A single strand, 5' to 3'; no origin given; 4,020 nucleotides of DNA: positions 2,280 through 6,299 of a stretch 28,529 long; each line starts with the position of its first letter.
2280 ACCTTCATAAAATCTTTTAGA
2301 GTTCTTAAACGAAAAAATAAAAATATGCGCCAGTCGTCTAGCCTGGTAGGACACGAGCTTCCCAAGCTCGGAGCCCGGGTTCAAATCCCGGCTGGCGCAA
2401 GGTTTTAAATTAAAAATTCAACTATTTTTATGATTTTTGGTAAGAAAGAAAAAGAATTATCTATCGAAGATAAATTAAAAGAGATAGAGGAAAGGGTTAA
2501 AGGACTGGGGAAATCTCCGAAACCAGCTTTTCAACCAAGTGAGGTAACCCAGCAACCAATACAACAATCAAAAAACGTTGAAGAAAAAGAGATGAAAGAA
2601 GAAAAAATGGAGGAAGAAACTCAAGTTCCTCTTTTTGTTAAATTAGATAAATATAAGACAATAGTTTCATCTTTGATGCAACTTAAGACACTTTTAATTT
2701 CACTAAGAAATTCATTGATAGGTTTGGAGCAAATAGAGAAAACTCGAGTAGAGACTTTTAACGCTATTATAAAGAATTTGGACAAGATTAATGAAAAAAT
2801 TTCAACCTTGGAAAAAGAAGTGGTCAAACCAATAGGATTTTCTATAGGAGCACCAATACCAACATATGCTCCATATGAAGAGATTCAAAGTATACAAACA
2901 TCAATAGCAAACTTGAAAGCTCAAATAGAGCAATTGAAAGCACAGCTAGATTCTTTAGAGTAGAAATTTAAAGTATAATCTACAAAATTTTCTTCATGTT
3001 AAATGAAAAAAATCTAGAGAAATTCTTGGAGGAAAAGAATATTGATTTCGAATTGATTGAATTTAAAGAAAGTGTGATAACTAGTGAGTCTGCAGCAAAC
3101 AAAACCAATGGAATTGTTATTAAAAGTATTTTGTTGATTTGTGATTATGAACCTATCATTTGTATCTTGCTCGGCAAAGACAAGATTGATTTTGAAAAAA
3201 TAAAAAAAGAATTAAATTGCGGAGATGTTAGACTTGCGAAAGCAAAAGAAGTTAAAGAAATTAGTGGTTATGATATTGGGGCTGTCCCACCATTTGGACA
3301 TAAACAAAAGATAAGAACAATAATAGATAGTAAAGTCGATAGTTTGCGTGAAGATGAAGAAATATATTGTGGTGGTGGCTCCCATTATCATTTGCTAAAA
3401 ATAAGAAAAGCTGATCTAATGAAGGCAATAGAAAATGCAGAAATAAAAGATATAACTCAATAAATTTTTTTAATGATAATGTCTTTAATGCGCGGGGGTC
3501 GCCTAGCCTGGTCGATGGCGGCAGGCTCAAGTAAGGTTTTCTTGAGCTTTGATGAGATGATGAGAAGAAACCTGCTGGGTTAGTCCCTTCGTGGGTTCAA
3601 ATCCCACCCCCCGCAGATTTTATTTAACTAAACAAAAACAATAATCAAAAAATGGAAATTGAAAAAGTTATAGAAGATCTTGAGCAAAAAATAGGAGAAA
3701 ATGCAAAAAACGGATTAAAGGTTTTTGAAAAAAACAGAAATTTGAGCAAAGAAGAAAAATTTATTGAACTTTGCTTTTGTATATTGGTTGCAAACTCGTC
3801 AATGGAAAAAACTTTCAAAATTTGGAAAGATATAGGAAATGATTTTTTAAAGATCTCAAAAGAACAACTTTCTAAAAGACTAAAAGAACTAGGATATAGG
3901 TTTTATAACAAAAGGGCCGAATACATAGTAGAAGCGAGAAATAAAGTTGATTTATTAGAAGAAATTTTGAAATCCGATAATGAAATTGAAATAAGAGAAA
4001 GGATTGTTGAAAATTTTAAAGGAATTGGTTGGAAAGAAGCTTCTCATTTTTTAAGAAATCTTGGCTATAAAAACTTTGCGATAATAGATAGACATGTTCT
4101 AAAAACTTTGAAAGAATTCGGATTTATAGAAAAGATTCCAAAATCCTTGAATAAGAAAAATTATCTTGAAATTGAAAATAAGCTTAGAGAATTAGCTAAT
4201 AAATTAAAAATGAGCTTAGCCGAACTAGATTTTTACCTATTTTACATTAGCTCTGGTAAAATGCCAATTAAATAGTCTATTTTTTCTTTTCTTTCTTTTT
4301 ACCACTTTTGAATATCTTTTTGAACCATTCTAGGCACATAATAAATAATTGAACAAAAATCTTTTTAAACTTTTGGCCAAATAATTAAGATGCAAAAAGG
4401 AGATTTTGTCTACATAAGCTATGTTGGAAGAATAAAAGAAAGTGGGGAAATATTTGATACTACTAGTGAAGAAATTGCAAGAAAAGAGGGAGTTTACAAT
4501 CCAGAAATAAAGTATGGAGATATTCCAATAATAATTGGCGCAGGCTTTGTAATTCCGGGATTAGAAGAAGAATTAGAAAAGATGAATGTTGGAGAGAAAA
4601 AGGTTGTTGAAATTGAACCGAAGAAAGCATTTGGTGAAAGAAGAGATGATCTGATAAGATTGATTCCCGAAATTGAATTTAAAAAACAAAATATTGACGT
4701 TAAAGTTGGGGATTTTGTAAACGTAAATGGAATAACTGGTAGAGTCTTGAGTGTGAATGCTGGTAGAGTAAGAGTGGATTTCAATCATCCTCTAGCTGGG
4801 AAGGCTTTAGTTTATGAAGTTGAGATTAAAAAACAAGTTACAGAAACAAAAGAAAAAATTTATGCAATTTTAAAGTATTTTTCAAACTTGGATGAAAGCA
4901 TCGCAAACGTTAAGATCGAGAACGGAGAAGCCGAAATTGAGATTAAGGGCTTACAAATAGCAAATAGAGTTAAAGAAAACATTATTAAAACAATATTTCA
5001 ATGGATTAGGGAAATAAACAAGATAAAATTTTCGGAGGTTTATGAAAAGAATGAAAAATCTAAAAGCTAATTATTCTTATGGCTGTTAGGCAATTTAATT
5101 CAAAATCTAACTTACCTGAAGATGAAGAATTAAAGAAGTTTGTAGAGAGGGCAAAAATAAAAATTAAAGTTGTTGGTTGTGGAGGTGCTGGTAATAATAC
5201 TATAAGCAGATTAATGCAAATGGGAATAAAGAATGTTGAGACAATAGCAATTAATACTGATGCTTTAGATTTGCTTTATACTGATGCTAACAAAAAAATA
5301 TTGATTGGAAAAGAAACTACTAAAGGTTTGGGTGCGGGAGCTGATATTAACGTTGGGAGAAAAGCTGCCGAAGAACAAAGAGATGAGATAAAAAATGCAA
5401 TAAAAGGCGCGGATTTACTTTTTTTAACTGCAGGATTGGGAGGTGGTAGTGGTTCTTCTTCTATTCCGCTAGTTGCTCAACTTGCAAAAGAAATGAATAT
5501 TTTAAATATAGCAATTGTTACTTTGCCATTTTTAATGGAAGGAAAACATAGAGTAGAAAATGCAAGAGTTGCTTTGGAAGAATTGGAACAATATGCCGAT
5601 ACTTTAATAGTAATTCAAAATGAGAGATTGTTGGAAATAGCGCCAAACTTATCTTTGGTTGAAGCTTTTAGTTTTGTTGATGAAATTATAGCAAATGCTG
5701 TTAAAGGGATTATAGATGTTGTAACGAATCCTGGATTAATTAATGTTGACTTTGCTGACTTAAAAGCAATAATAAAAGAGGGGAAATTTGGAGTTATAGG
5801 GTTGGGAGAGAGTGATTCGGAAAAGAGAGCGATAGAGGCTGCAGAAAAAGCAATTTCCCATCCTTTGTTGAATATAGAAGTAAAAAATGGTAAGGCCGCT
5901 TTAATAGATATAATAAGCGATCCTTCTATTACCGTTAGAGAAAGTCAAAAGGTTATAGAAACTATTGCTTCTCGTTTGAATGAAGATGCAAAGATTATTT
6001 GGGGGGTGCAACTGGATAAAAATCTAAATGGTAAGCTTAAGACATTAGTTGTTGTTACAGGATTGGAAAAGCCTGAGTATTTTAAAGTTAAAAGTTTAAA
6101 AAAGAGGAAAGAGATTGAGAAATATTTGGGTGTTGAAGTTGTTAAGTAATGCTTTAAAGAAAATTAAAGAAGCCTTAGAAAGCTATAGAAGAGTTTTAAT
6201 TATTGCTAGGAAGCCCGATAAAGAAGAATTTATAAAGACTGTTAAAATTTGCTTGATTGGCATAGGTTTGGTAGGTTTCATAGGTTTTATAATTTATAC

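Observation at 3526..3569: tRNA-Leu(CAA) intron looks like a built-in box C/D guide for 2'-O-methylation of its own wobble C34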

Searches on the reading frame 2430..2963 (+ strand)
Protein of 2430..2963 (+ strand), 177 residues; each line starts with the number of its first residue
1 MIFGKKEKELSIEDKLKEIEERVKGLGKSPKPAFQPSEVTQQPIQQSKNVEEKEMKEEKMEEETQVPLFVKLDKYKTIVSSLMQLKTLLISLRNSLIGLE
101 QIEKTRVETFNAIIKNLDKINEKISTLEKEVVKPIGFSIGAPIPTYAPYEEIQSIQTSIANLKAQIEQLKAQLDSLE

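Call 58: search_protein_families(library=pfam, proteins=[window:2430-2963:+])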
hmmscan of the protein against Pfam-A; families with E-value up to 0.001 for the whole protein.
window:2430-2963:+ (177 aa): 1 family
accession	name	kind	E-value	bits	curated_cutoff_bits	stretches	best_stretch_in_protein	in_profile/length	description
PF04210.18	MtrG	-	0.00011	22.5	27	0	108-140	10-42/64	Tetrahydromethanopterin S-methyltransferase, subunit G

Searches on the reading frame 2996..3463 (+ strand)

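Call 58: search_protein_families(library=pfam, proteins=[window:2996-3463:+])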
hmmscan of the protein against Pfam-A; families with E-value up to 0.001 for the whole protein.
window:2996-3463:+ (155 aa): 1 family
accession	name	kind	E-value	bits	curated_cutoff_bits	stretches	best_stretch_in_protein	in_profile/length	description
PF04073.20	tRNA_edit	-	5.5e-24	85.1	25.5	1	29-143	6-122/123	Aminoacyl-tRNA editing domain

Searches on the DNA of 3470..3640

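Call 59: search_rna_families(source=window, start=3470, end=3640, threshold=evalue, max_evalue=10)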
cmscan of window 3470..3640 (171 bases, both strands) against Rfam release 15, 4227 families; matches with E-value up to 10: 8.
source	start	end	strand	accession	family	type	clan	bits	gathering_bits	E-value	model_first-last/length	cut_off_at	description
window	3492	3615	+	RF00005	tRNA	Gene; tRNA;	CL00001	40.8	29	9.3e-08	1-71/71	no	tRNA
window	3574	3616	-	RF04354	Plastid-ycf2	Cis-reg;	-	18.1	65.7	0.17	1-75/75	no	Plastid-ycf2 5UTR RNA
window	3553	3583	+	RF01144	sR17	Gene; snRNA; snoRNA; CD-box;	-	16.9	36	0.054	1-55/55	no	Small nucleolar RNA sR17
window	3580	3613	-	RF04351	Plastid-psbl-rps4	Cis-reg;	-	16.5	68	0.36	1-53/53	no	Plastid-psbl-rps4 3UTR RNA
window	3525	3616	+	RF02680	PreQ1-III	Cis-reg; riboswitch;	-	16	63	0.36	1-102/102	no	PreQ1-III (pre queuosine) riboswitch aptamer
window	3565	3622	-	RF03485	mir-4000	Gene; miRNA;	-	13.3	58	4.3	1-54/54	no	mir-4000 microRNA precursor family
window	3553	3576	+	RF01128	sR43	Gene; snRNA; snoRNA; CD-box;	-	9.9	45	2.4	1-56/56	no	Small nucleolar RNA sR42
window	3553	3565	+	RF01119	sR32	Gene; snRNA; snoRNA; CD-box;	-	8.6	40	3.9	1-57/57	no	Small nucleolar RNA sR32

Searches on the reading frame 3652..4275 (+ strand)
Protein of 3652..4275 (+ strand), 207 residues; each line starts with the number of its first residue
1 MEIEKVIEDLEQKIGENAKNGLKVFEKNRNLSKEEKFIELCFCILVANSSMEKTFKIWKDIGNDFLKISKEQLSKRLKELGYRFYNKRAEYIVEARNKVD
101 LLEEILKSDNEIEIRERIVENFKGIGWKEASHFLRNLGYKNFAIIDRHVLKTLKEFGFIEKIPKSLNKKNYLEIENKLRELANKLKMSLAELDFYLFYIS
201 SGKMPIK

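Call 58: search_protein_families(library=pfam, proteins=[window:3652-4275:+])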
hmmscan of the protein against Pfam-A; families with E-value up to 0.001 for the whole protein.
window:3652-4275:+ (207 aa): 2 families
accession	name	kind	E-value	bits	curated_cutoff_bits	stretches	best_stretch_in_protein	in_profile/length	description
PF22175.2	Ogg-HhH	-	5.2e-59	199.1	27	1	24-187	7-173/173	8-oxoguanine DNA glycosylase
PF00730.31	HhH-GPD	-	4.6e-05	24.2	26.2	1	44-170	4-94/108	HhH-GPD superfamily base excision DNA repair protein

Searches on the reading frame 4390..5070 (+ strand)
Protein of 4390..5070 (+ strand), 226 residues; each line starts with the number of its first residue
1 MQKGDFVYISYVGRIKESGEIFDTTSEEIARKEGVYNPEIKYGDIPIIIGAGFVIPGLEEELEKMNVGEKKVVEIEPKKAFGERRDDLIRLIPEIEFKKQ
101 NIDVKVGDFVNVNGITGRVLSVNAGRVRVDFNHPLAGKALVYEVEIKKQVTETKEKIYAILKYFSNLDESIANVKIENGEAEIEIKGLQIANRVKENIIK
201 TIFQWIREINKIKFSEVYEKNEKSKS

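Call 58: search_protein_families(library=pfam, proteins=[window:4390-5070:+])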
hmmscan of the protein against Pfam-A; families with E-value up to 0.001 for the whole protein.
window:4390-5070:+ (226 aa): 2 families
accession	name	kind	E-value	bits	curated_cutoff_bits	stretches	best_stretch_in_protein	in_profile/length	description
PF22199.2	FKBP26_IF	-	5.4e-17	61.9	27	1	90-135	1-46/46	FKBP26, IF domain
PF00254.34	FKBP_C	-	5.1e-13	49.6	21.1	1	2-86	6-76/94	FKBP-type peptidyl-prolyl cis-trans isomerase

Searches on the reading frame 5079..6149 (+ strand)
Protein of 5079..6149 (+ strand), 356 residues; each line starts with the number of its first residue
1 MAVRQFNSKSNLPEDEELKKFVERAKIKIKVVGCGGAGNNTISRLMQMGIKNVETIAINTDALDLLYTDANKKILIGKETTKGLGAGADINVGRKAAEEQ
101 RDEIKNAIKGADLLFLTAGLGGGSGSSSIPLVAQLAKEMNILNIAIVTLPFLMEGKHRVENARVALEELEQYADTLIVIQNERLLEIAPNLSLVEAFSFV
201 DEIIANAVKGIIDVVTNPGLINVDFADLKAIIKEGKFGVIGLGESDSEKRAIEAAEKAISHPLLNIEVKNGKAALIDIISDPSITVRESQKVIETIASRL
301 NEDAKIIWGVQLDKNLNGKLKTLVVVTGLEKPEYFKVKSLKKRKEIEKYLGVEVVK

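Call 58: search_protein_families(library=pfam, proteins=[window:5079-6149:+])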
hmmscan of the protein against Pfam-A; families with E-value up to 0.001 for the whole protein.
window:5079-6149:+ (356 aa): 2 families
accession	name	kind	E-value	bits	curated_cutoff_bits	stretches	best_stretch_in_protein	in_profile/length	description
PF00091.31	Tubulin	-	2.5e-45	155.5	33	1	28-188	1-189/190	Tubulin/FtsZ family, GTPase domain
PF12327.13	FtsZ_C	-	8.3e-25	87.4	27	1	239-330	4-95/95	FtsZ family, C-terminal domain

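Call 60: find_related_loci(query=window:5079-6149:+, collection=genome_contigs, flank=500)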
Query window:5079-6149:+ (356 aa) in genome_contigs; peptide patterns used: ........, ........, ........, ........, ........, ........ (x = any residue, [..] = any of these).
230 stretches matched a pattern; 15 encode a relative of the query (tblastn E <= 1e-3); 15 distinct loci.
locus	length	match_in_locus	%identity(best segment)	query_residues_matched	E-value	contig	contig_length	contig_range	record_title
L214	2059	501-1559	91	1-353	0e+0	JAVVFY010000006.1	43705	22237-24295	MAG: Candidatus Aenigmatarchaeota archaeon isolate PSS.bin.12 NODE_69_length_43705_cov_12.373219, whole genome shotgun s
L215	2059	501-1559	87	1-353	0e+0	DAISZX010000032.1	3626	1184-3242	MAG TPA_asm: Candidatus Aenigmatarchaeota archaeon isolate CTOTU25731 NODE_2092_length_3626_cov_253.495659, whole genome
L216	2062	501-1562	85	1-356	0e+0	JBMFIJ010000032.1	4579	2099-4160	MAG: Candidatus Aenigmatarchaeota archaeon isolate KM4324-20 NODE_32_length_4579_cov_3.543980, whole genome shotgun sequ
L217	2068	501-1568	78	1-356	5e-174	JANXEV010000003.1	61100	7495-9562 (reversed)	MAG: Candidatus Aenigmatarchaeota archaeon isolate SKYB92 NODE_3_length_61100_cov_8.253093, whole genome shotgun sequenc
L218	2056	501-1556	53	8-356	2e-117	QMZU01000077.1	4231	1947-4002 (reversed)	MAG: Candidatus Aenigmatarchaeota archaeon isolate B50_G15 B50_Guay15_scaffold_10772, whole genome shotgun sequence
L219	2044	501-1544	53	11-355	2e-114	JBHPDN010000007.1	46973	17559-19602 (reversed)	Nanoarchaeota archaeon isolate SAG AM-311-B02 NODE_7_length_46973_cov_31.737350, whole genome shotgun sequence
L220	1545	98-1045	56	1-316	4e-116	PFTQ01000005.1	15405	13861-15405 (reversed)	MAG: Candidatus Aenigmarchaeota archaeon CG_4_9_14_3_um_filter_37_18 CG_4_9_14_3_um_filter_150_scaffold_7332_c, whole ge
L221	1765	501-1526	52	15-353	1e-114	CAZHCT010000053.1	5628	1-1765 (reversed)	MAG TPA_asm: Candidatus Woesearchaeota archaeon isolate SRP269290_co3_784 genome assembly, contig: NODE_21519_length_562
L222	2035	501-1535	51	15-356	8e-111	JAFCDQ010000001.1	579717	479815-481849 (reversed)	Candidatus Woesearchaeota archaeon isolate Meg19_1012_Bin_77 Meg19_1012_Bin_77_scaffold_1, whole genome shotgun sequence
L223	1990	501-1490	54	29-356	1e-108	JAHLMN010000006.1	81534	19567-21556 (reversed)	MAG: Candidatus Aenigmatarchaeota archaeon isolate DRTY-7_1_bin_34 NODE_155_length_81534_cov_13.0207, whole genome shotg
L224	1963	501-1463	54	15-335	1e-104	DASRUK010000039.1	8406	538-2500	MAG TPA_asm: Candidatus Nanoarchaeia archaeon isolate SMAG_U8018 k141_700375, whole genome shotgun sequence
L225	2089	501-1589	51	1-355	1e-100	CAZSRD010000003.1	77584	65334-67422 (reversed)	MAG TPA_asm: uncultured Methanosarcinales archaeon isolate SRP178699_co1_479 genome assembly, contig: NODE_226_length_77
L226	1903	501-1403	44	27-325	2e-68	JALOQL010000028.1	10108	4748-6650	MAG: Candidatus Paceibacterota bacterium isolate Prado154 scaffold_11675, whole genome shotgun sequence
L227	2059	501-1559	85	1-353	0e+0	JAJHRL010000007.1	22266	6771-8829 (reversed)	MAG: Candidatus Aenigmatarchaeota archaeon isolate Bin S16 scaffold_458_c1, whole genome shotgun sequence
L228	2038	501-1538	53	13-355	3e-112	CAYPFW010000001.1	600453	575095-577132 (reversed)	MAG TPA_asm: uncultured archaeon isolate ERP125453_co1_90 genome assembly, contig: NODE_2_length_600453_cov_19.352196, w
